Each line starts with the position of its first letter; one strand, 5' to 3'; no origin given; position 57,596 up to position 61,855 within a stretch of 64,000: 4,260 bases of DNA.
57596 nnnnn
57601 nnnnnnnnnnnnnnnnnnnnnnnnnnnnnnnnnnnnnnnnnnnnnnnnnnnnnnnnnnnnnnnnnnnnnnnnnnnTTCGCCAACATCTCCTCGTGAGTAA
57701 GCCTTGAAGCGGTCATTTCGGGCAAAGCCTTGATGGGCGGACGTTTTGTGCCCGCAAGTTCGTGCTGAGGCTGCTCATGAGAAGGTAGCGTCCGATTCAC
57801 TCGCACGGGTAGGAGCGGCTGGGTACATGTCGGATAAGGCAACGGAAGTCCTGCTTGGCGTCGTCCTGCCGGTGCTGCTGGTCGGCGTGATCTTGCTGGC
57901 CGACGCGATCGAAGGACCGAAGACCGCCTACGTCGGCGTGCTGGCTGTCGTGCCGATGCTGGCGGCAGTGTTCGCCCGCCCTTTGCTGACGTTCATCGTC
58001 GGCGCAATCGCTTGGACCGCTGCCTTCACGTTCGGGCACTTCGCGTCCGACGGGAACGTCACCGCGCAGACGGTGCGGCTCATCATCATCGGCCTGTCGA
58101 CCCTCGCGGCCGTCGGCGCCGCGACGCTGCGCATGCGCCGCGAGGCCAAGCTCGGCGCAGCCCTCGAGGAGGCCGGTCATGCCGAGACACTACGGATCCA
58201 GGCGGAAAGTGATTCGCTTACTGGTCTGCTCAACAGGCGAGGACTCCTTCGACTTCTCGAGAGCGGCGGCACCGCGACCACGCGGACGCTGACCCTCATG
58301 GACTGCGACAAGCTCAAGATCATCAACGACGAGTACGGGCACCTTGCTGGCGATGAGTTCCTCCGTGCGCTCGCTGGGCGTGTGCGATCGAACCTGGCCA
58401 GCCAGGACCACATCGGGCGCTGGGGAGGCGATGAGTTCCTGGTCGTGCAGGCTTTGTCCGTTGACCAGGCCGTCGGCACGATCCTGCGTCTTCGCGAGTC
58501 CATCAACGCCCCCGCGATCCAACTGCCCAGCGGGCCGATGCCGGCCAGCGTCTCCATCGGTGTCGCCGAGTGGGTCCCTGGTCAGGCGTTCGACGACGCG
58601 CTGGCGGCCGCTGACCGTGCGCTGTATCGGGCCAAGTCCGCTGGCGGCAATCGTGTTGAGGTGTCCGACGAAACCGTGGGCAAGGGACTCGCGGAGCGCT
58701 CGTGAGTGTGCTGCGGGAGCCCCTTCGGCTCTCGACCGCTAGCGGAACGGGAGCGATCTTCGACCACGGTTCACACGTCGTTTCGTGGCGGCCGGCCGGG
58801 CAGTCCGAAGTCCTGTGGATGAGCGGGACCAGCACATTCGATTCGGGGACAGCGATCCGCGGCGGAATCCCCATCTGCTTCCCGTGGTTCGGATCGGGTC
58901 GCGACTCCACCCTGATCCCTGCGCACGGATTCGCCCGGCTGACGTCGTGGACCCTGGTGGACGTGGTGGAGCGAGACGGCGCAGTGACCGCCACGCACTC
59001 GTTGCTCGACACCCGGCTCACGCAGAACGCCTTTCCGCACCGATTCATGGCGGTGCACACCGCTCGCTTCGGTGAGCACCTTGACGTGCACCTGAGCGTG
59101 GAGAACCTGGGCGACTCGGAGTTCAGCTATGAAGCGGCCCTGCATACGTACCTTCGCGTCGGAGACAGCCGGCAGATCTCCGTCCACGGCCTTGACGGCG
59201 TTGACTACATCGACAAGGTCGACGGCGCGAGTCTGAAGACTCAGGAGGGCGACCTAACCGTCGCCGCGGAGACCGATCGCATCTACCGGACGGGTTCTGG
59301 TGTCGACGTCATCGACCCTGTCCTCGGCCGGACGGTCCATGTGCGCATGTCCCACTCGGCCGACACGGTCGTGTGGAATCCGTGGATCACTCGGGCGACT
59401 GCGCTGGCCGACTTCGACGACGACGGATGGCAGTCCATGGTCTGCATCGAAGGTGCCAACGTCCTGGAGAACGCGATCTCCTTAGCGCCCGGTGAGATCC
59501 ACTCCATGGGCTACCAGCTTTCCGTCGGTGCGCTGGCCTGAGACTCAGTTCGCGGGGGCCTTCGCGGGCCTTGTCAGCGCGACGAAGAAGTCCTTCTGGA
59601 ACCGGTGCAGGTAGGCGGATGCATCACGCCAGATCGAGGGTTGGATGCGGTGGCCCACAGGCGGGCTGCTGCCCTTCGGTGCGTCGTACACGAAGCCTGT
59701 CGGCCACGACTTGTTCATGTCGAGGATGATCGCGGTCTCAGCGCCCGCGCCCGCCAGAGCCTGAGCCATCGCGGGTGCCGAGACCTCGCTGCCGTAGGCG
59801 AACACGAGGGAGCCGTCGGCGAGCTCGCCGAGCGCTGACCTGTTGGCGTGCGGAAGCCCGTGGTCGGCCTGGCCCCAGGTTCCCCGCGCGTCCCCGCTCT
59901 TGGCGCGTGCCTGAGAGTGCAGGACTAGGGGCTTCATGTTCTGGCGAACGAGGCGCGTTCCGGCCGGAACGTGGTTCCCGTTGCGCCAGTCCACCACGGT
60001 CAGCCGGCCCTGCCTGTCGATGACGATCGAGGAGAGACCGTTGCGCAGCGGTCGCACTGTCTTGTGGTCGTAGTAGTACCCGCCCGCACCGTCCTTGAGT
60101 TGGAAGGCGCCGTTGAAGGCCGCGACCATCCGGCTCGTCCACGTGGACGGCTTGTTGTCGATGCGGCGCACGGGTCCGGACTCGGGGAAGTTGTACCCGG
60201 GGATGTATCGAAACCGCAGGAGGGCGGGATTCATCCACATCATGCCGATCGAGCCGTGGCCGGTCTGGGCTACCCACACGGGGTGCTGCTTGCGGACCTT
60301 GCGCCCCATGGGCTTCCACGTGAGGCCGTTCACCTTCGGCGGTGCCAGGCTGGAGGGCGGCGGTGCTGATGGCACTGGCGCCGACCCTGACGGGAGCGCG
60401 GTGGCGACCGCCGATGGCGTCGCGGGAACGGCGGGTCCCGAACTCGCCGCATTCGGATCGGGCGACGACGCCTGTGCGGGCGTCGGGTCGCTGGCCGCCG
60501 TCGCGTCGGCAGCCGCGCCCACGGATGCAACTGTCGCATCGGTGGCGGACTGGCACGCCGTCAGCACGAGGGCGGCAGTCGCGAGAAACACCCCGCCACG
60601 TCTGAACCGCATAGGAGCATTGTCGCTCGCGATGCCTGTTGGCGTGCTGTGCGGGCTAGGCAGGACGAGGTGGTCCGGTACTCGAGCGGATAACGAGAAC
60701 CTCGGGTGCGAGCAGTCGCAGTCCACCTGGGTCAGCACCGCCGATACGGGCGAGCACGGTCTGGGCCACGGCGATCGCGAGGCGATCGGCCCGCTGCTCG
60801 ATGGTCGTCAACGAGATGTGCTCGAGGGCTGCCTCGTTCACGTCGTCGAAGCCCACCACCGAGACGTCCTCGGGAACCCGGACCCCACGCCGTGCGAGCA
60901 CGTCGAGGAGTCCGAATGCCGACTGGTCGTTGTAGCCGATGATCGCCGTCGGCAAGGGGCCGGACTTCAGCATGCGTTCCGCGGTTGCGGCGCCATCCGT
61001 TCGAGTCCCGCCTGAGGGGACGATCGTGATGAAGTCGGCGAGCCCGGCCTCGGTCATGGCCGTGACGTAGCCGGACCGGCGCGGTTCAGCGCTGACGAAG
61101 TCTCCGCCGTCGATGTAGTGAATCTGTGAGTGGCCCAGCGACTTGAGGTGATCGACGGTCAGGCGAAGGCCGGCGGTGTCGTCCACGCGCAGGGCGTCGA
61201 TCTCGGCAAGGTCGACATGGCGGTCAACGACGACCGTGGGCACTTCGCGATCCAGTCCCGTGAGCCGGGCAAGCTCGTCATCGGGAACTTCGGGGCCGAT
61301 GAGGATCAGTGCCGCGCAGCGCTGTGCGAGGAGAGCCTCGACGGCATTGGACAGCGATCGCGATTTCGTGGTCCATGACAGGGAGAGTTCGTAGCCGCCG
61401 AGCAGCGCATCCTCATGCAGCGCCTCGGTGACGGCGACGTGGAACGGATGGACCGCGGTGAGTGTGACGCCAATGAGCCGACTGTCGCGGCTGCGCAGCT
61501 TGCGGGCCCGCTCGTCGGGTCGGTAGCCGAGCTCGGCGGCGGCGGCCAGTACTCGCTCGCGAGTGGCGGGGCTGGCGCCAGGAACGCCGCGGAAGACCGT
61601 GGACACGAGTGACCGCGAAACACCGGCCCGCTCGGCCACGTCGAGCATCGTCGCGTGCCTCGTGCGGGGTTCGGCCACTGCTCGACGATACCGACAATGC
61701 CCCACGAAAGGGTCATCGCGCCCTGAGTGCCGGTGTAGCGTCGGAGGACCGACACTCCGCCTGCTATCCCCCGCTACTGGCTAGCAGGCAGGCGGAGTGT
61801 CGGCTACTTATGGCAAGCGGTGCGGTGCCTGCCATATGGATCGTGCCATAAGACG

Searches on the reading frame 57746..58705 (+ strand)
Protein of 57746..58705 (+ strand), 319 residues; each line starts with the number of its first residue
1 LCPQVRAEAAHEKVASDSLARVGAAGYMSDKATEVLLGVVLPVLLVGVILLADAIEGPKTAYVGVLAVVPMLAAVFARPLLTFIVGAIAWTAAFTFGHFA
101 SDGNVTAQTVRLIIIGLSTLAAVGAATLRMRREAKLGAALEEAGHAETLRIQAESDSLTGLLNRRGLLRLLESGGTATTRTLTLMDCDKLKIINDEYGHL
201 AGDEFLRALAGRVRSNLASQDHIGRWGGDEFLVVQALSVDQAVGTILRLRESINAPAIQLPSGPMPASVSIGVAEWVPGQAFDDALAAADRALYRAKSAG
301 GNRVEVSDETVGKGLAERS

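Call 3: search_protein_families(library=pfam, proteins=[window:57746-58705:+], max_evalue=0.001)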
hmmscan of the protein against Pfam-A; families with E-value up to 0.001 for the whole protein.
window:57746-58705:+ (319 aa): 1 family
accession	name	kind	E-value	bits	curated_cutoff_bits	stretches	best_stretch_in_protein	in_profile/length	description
PF00990.26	GGDEF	-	4e-31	108.4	23.8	1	154-303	2-161/161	Diguanylate cyclase, GGDEF domain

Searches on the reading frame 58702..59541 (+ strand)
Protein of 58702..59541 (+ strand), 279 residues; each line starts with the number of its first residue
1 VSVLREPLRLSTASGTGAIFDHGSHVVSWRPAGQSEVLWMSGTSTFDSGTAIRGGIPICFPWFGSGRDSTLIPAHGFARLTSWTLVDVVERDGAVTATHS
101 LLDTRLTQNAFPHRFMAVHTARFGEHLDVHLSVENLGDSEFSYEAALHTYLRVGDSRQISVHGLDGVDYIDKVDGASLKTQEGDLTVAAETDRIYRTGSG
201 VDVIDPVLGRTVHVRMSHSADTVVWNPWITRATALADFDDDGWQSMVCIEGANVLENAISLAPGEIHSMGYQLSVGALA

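Call 11: search_protein_families(library=pfam, proteins=[window:58702-59541:+], max_evalue=0.001)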
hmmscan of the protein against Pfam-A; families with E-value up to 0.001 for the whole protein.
window:58702-59541:+ (279 aa): 1 family
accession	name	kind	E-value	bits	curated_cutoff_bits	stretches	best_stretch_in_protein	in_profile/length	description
PF01263.26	Aldose_epim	-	1.7e-42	146.3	27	1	16-272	12-297/299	Aldose 1-epimerase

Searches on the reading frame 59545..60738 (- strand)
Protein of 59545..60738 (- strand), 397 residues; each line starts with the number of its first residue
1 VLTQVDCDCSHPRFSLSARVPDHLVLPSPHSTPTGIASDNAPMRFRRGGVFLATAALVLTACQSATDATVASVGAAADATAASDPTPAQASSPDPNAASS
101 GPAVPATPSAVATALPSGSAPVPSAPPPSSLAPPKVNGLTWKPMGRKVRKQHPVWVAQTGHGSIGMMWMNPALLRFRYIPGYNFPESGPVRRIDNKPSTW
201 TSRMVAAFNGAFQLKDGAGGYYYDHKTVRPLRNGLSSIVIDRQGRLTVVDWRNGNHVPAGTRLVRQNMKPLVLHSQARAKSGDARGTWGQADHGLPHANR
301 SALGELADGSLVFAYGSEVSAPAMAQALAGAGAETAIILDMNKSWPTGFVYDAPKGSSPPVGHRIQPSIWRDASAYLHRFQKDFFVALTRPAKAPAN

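Call 11: search_protein_families(library=pfam, proteins=[window:59545-60738:-], max_evalue=0.001)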
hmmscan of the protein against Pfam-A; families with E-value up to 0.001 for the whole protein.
window:59545-60738:- (397 aa): 1 family
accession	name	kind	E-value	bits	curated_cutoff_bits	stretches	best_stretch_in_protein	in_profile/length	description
PF09992.14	NAGPA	-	0.00026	21.7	25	1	204-340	3-137/169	Phosphodiester glycosidase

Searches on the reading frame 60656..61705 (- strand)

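Call 11: search_protein_families(library=pfam, proteins=[window:60656-61705:-], max_evalue=0.001)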
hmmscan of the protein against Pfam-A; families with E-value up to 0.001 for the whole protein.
window:60656-61705:- (349 aa): 3 families
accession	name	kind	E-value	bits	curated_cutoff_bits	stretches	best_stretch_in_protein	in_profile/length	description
PF13377.12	Peripla_BP_3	-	3.1e-31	109.1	26.5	1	184-343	1-167/167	Periplasmic binding protein-like domain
PF00532.27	Peripla_BP_1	-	1e-23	84.6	22.2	1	86-321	13-261/281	Periplasmic binding proteins and sugar binding domain of LacI family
PF00356.27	LacI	-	1.5e-13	50.7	27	1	19-64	1-46/46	Bacterial regulatory proteins, lacI family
